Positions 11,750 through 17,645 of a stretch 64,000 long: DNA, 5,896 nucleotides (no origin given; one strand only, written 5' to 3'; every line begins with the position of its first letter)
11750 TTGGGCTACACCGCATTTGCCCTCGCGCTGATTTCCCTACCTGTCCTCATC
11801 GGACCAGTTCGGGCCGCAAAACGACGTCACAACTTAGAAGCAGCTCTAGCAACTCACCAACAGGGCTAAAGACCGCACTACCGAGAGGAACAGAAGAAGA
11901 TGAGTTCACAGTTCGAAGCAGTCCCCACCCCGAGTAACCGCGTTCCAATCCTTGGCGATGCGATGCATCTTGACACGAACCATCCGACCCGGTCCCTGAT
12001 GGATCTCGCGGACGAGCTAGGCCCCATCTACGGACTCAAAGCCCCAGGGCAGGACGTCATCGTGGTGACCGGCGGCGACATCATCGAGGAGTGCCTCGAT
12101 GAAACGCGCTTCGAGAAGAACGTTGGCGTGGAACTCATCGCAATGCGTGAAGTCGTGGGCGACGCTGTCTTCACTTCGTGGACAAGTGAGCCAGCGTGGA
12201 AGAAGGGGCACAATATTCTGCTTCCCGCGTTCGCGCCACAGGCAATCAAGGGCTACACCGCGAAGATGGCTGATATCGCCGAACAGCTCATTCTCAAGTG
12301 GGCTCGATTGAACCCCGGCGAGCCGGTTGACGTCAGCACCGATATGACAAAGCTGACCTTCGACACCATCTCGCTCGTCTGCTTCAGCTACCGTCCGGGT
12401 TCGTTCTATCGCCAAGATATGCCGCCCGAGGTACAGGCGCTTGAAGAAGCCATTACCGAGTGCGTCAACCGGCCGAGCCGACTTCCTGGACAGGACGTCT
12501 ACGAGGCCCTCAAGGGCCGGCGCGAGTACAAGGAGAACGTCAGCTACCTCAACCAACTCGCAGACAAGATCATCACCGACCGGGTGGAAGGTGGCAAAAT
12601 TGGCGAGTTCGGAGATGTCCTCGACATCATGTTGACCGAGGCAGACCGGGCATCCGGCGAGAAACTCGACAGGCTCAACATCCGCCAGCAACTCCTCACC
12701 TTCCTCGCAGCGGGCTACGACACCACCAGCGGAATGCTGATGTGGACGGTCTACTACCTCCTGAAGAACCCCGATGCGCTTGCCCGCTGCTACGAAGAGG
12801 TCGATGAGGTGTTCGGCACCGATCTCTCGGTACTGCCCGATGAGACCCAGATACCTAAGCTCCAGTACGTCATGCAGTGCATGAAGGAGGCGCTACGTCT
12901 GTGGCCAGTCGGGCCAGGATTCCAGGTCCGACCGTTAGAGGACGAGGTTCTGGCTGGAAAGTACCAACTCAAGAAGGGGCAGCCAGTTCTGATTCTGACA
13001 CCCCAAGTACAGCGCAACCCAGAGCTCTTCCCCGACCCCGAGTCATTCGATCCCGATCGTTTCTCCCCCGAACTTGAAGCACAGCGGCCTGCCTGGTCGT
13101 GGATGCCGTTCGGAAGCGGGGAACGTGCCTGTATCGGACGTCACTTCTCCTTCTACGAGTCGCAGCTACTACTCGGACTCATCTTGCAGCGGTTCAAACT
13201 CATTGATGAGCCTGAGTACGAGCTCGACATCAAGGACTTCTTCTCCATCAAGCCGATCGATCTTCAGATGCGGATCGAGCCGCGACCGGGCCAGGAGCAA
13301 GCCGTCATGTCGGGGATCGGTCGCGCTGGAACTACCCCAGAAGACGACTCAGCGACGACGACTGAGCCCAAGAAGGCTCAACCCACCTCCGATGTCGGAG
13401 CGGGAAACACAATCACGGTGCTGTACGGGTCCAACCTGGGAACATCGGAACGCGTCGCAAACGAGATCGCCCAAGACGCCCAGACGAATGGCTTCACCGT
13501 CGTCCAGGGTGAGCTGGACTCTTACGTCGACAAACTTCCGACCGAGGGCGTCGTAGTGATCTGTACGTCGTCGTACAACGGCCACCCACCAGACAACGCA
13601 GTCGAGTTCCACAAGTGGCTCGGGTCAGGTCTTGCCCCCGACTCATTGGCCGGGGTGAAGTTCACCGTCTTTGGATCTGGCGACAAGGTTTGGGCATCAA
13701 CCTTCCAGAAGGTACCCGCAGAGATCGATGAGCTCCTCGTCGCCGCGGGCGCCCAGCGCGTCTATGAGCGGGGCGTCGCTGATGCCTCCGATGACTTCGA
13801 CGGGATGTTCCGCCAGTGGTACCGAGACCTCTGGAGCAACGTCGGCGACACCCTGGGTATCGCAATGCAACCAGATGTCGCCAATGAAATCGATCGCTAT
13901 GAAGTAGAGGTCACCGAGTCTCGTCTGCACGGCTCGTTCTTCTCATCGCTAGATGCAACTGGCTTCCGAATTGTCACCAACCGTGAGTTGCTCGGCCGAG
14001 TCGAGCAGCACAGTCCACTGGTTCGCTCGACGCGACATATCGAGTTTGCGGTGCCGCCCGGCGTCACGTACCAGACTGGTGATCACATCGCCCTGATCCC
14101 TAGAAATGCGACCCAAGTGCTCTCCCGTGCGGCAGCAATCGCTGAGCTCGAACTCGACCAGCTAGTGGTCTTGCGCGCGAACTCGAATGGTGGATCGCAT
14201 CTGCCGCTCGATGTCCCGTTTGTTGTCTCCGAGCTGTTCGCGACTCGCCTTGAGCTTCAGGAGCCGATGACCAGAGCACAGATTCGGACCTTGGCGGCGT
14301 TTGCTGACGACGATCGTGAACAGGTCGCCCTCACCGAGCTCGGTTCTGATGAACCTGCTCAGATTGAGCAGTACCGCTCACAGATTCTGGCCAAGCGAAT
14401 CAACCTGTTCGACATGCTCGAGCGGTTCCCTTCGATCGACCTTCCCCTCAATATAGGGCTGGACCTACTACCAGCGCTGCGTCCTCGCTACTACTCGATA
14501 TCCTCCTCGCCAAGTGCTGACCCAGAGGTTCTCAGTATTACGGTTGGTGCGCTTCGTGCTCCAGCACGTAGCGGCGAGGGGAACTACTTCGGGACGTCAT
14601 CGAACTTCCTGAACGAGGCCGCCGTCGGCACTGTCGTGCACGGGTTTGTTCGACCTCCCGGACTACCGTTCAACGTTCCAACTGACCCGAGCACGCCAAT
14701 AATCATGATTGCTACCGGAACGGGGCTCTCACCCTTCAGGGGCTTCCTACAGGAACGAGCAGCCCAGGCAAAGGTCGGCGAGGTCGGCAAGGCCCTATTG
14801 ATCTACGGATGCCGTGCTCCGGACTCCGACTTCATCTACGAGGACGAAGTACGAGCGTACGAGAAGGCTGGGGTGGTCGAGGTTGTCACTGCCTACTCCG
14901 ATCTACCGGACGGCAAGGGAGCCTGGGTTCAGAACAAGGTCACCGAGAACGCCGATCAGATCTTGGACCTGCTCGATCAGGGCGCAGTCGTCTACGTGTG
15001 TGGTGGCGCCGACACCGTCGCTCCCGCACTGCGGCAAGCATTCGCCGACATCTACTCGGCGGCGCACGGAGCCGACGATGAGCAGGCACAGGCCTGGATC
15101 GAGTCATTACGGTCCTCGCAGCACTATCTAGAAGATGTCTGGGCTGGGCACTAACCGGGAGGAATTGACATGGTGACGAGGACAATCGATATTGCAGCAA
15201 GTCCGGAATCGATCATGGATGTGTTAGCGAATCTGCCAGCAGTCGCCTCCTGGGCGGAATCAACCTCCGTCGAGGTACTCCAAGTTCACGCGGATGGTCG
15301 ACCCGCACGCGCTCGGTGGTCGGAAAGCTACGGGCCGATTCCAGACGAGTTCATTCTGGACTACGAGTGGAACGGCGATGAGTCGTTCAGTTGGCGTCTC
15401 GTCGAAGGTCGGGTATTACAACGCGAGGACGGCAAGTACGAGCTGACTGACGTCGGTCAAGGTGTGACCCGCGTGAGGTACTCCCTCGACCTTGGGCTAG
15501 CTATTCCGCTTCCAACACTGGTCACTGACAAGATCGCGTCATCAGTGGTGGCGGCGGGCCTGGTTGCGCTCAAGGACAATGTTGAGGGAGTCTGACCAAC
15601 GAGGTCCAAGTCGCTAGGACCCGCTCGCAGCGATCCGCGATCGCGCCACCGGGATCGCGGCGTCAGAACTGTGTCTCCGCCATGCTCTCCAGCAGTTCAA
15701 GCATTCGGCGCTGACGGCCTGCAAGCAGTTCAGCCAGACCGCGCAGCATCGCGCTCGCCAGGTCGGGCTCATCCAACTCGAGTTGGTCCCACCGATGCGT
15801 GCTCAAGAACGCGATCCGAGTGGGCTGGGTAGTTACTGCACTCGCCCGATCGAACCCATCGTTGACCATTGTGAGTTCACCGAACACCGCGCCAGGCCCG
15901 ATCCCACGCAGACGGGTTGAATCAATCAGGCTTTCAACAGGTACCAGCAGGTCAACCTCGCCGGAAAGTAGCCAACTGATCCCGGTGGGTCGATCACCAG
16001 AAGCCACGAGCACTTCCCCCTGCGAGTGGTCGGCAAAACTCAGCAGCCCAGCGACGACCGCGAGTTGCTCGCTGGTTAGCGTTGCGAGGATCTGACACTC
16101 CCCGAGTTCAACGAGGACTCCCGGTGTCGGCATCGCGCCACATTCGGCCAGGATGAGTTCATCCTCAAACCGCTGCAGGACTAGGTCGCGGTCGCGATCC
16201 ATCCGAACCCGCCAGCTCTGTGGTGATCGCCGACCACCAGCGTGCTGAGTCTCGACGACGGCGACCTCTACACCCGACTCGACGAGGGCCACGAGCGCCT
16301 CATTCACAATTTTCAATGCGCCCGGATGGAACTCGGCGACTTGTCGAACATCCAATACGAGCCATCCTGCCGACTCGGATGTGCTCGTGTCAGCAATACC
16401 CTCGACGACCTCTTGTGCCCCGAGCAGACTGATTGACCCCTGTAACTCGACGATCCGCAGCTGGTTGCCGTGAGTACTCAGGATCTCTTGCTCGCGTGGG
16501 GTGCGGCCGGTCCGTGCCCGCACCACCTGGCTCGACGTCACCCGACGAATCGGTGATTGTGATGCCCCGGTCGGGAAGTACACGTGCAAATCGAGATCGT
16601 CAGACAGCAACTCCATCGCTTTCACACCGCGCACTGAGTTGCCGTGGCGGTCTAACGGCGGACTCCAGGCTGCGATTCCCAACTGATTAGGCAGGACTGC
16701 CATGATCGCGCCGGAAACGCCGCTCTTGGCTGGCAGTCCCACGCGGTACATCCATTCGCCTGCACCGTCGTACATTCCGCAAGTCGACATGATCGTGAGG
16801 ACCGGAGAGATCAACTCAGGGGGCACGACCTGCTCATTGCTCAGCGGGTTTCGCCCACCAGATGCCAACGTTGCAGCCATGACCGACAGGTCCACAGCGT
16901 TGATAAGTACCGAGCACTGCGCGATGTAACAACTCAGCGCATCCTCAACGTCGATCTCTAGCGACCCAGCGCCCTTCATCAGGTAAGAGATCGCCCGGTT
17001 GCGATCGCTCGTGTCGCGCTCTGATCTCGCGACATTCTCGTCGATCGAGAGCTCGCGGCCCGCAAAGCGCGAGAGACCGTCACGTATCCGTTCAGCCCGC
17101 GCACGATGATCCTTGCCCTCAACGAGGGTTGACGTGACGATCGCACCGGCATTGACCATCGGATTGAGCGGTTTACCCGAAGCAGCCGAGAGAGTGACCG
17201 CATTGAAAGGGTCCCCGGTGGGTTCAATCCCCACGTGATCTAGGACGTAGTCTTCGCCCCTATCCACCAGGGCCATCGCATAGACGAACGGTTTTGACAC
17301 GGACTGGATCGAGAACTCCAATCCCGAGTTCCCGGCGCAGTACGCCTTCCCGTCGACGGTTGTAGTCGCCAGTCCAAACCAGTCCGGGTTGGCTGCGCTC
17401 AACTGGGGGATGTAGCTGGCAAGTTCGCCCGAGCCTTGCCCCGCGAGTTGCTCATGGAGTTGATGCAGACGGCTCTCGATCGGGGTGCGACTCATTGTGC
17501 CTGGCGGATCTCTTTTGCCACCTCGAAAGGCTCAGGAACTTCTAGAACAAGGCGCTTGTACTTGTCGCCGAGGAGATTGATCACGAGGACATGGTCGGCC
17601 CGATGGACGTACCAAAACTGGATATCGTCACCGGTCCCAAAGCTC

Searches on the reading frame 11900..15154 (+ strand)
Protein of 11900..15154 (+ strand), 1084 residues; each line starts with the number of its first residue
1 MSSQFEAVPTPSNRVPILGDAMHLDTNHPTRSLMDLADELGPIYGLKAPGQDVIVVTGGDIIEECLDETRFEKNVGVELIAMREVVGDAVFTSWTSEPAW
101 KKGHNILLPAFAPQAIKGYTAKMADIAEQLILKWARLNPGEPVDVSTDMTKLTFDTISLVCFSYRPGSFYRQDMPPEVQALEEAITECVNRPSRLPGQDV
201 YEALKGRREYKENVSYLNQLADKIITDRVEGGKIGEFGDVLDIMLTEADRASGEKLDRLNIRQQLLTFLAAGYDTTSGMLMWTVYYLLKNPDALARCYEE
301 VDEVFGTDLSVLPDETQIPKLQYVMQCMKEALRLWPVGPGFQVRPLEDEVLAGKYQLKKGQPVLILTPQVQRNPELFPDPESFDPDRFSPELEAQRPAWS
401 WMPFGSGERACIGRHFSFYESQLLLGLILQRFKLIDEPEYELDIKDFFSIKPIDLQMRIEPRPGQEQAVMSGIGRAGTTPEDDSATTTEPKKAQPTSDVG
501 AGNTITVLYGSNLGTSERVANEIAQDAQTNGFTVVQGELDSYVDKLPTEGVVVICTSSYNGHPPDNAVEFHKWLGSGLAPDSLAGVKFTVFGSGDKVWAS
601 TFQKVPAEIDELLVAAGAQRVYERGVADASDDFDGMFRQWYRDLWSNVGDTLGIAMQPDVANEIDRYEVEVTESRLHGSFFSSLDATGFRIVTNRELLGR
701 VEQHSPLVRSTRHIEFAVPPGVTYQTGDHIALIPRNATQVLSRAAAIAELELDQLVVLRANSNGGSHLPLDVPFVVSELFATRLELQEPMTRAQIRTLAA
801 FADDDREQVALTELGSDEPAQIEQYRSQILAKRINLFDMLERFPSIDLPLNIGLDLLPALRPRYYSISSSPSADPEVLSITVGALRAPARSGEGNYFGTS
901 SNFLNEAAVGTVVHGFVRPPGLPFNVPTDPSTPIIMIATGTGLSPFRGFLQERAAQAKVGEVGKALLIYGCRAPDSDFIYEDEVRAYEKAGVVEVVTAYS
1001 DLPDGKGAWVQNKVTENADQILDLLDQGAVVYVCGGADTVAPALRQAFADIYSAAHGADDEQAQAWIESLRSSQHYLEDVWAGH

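Call 7: search_protein_families(library=pfam, proteins=[window:11900-15154:+], max_evalue=0.01)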
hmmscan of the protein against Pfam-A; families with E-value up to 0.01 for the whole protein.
window:11900-15154:+ (1084 aa): 4 families
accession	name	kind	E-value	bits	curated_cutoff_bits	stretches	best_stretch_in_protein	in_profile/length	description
PF00067.27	p450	-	1.9e-77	261.4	22.8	1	9-439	1-439/462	Cytochrome P450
PF00667.26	FAD_binding_1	-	3.1e-30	105.9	32.3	1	706-889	23-208/222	FAD binding domain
PF00258.30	Flavodoxin_1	-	2e-25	90.1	25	1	507-640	1-143/143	Flavodoxin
PF00175.26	NAD_binding_1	-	2.1e-13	51.3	22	1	936-1035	1-99/109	Oxidoreductase NAD-binding domain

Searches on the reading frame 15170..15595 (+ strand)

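Call 7: search_protein_families(library=pfam, proteins=[window:15170-15595:+], max_evalue=0.01)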
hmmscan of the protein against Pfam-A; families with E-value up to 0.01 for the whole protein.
window:15170-15595:+ (141 aa): 2 families
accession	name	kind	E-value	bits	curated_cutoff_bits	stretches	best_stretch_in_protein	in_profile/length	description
PF10604.15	Polyketide_cyc2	-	3e-10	41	27.4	1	2-139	4-142/142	Polyketide cyclase / dehydrase and lipid transport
PF03364.25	Polyketide_cyc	-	9.6e-05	23.1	23.4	1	8-129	1-120/126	Polyketide cyclase / dehydrase and lipid transport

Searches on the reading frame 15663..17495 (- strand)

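Call 7: search_protein_families(library=pfam, proteins=[window:15663-17495:-], max_evalue=0.01)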
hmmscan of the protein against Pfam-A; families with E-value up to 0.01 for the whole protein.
window:15663-17495:- (610 aa): 2 families
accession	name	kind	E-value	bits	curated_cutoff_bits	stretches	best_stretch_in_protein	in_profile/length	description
PF04960.20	Glutaminase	-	4.2e-114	381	27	1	23-306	1-286/286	Glutaminase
PF00027.35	cNMP_binding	-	2.5e-09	37.4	27.5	1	491-572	5-85/89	Cyclic nucleotide-binding domain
